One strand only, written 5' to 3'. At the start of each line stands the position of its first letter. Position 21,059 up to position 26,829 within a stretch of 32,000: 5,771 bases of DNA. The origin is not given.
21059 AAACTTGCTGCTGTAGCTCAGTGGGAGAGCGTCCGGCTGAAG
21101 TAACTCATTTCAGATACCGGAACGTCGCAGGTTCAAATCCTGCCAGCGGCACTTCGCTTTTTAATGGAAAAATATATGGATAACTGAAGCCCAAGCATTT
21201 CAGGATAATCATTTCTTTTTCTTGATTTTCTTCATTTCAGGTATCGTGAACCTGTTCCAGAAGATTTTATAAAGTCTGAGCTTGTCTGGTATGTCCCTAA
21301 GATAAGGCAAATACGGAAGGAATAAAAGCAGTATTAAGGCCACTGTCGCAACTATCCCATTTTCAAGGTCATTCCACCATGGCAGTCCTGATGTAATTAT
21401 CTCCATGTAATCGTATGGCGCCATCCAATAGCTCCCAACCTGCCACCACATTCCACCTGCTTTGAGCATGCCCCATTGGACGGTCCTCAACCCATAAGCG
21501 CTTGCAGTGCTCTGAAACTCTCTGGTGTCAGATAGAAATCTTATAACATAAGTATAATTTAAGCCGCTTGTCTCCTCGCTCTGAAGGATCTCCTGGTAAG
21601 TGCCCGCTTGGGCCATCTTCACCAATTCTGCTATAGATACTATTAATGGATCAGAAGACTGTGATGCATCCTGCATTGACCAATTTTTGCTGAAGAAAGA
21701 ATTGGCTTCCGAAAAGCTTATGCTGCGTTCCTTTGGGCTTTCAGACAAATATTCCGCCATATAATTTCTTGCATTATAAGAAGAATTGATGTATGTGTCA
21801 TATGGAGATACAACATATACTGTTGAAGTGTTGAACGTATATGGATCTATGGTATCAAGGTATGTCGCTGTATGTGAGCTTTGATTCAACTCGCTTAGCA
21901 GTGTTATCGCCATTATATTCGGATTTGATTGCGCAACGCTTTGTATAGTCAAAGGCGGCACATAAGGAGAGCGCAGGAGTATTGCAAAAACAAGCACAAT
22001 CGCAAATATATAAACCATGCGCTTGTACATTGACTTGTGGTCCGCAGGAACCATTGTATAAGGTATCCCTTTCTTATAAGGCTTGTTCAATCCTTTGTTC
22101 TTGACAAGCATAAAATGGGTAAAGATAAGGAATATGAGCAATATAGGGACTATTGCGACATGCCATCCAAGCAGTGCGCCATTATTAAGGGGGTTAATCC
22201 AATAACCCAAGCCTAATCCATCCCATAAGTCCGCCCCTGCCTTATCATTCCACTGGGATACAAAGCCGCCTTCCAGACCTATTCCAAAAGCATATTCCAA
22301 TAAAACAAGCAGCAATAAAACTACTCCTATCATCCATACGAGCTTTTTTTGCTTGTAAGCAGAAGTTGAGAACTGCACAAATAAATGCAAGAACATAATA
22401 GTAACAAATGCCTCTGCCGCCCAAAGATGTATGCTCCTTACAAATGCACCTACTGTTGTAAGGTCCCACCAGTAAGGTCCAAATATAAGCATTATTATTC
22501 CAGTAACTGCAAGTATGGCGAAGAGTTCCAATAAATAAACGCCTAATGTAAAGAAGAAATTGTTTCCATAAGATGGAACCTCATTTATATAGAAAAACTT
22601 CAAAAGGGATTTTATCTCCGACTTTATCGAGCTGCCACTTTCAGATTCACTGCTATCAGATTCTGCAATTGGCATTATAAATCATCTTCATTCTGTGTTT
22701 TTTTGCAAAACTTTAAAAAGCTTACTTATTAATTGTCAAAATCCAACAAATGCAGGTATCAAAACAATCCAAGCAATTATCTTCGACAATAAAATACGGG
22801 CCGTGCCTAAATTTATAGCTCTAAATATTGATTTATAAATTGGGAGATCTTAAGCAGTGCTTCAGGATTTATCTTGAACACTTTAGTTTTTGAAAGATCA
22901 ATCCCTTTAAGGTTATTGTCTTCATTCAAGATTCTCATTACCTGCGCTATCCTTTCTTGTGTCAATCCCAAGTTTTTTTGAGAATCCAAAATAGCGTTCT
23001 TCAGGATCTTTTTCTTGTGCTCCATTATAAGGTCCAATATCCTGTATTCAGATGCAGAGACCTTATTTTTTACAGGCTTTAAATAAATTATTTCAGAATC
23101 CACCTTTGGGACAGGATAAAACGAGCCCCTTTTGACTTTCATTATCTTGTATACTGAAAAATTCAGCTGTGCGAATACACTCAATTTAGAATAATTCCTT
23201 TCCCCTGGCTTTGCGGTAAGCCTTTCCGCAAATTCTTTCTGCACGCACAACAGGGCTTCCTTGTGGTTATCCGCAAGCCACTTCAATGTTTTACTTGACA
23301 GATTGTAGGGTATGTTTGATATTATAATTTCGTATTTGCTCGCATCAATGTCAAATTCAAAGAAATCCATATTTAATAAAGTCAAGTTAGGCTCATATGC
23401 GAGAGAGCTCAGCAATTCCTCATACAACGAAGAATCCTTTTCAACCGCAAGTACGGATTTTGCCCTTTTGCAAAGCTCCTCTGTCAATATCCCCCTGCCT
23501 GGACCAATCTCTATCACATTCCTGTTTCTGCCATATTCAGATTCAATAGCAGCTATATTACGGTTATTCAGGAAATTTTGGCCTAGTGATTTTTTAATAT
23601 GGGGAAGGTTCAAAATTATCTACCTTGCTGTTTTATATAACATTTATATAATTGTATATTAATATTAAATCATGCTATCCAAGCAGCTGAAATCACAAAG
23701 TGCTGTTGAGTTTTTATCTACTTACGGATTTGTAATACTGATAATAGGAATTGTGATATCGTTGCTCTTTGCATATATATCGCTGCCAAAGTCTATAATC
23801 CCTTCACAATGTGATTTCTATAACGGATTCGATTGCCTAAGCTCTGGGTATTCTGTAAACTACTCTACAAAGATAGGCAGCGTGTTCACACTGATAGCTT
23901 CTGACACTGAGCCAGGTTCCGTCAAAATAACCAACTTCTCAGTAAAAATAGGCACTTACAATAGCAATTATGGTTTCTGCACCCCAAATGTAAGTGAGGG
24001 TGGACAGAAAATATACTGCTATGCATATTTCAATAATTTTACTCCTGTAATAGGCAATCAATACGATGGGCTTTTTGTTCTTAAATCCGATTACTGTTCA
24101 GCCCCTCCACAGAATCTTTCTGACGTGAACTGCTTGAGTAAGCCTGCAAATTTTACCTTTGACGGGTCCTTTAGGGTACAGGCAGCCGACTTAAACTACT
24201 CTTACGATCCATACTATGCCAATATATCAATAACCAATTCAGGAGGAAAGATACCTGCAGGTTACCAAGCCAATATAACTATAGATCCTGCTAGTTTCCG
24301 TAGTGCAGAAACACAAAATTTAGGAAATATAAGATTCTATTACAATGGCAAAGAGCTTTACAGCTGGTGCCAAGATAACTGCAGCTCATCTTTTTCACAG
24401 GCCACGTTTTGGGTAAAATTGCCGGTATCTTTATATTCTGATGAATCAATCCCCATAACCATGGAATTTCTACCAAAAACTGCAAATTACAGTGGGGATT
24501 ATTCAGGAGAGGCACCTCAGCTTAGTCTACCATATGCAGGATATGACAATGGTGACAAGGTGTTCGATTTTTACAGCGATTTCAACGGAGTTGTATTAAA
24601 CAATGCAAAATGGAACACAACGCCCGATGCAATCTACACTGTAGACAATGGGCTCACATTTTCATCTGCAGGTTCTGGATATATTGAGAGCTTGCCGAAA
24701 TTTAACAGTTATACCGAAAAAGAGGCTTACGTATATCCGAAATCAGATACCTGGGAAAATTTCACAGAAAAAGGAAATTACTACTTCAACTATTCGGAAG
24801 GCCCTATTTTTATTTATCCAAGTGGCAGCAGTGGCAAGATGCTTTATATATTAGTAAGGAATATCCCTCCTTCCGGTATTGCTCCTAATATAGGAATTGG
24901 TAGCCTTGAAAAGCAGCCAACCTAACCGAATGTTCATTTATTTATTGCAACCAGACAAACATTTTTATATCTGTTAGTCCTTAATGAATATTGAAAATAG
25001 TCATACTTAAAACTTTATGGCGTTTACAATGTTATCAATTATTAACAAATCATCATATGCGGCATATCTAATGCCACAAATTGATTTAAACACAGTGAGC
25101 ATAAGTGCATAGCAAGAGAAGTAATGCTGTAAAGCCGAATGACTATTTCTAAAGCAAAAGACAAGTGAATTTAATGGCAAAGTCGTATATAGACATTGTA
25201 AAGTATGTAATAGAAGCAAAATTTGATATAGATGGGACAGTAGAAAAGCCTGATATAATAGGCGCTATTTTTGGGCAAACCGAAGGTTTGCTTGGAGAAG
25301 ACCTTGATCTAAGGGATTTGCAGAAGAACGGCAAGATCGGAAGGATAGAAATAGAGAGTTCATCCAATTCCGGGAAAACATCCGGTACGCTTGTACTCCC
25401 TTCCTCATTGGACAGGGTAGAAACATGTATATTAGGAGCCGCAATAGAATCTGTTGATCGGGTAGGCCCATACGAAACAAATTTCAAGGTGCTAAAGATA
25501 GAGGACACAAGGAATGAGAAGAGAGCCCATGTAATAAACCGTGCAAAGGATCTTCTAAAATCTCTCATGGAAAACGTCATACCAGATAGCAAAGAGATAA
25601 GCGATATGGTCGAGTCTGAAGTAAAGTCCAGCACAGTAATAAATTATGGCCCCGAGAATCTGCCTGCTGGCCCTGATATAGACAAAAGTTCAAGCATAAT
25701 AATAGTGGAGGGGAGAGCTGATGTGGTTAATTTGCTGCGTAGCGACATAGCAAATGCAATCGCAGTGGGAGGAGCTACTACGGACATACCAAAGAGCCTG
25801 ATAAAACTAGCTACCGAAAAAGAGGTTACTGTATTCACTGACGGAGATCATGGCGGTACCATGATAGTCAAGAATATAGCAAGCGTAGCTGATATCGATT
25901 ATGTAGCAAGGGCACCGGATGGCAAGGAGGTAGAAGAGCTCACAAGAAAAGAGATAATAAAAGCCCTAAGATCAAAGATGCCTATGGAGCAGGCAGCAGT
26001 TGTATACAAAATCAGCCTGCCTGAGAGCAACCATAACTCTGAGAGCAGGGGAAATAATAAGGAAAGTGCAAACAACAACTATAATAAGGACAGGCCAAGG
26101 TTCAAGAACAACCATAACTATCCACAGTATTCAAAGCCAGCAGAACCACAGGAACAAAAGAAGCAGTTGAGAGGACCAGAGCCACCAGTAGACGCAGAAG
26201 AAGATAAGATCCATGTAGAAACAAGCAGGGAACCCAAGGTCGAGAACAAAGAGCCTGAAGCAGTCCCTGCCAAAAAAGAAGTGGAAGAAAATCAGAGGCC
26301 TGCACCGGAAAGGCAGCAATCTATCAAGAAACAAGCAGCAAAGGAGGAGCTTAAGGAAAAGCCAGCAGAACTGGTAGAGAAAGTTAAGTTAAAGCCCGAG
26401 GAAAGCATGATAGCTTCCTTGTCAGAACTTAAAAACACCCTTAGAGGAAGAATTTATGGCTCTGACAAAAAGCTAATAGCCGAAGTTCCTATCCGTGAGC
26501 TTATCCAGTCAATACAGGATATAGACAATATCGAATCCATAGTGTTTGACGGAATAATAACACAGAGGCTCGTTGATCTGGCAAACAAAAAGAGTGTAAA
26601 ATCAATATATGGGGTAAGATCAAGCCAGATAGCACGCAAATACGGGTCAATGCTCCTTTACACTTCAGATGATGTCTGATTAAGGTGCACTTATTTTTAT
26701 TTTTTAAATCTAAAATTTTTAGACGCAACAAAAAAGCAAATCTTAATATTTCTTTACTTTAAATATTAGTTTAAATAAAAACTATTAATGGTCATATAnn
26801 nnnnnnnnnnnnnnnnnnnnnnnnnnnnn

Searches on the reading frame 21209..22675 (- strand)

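Call 77: search_protein_families(library=pfam, proteins=[window:21209-22675:-], max_evalue=0.0001)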
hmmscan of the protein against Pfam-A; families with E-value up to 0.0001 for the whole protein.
window:21209-22675:- (488 aa): 2 families
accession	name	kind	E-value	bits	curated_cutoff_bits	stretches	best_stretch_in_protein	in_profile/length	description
PF13631.11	Cytochrom_B_N_2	-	3.8e-15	56.7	27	1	89-234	2-159/169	Cytochrome b(N-terminal)/b6/petB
PF00033.24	Cytochrome_B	-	1.2e-06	28.9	27.2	1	74-194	57-188/189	Cytochrome b/b6/petB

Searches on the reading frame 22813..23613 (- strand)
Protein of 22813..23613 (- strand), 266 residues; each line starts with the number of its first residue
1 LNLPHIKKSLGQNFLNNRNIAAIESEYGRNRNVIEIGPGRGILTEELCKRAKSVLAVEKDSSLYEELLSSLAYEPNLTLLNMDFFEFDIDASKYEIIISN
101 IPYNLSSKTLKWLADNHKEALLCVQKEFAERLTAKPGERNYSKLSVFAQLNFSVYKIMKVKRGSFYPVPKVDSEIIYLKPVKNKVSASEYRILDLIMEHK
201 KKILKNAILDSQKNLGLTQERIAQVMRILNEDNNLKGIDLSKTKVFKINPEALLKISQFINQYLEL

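Call 76: search_protein_families(library=pfam, proteins=[window:22813-23613:-], max_evalue=0.0001)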
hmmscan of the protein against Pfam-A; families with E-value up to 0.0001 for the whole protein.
window:22813-23613:- (266 aa): 2 families
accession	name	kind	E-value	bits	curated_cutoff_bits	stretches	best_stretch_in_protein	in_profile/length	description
PF00398.26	RrnaAD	-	2.1e-47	161.9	24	1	6-230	4-248/263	Ribosomal RNA adenine dimethylase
PF13649.12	Methyltransf_25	-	7.8e-05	23.7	27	0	33-101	1-73/97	Methyltransferase domain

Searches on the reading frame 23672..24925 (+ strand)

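Call 76: search_protein_families(library=pfam, proteins=[window:23672-24925:+], max_evalue=0.0001)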
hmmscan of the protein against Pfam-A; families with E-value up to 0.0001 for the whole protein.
window:23672-24925:+ (417 aa): 1 family
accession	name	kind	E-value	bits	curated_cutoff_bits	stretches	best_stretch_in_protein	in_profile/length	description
PF10102.14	DUF2341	-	1.6e-07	32.1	23.4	0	292-316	59-83/84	Domain of unknown function (DUF2341)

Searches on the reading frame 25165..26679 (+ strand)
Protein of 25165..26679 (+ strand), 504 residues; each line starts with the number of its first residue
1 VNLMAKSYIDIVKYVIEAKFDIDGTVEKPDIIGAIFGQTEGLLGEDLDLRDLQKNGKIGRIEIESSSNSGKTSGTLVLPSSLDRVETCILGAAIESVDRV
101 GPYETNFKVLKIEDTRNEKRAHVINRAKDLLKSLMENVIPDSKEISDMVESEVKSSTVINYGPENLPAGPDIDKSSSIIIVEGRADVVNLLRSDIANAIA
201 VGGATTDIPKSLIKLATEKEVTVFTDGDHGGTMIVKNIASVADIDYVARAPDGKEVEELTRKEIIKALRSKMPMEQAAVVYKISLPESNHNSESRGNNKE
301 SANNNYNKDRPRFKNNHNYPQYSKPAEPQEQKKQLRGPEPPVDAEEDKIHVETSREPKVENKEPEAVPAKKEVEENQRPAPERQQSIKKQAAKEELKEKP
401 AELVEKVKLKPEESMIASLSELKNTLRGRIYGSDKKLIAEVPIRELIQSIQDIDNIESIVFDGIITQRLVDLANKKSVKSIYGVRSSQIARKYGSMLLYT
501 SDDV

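Call 76: search_protein_families(library=pfam, proteins=[window:25165-26679:+], max_evalue=0.0001)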
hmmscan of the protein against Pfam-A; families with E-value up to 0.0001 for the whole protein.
window:25165-26679:+ (504 aa): 3 families
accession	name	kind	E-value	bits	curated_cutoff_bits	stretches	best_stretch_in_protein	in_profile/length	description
PF13662.12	Toprim_4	-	1.1e-08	35.6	25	1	177-240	2-72/85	Toprim domain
PF01751.28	Toprim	-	1.4e-07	32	23.1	1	178-256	2-93/96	Toprim domain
PF13155.12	Toprim_2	-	4e-05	24.3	22.1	1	179-258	1-86/88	Toprim-like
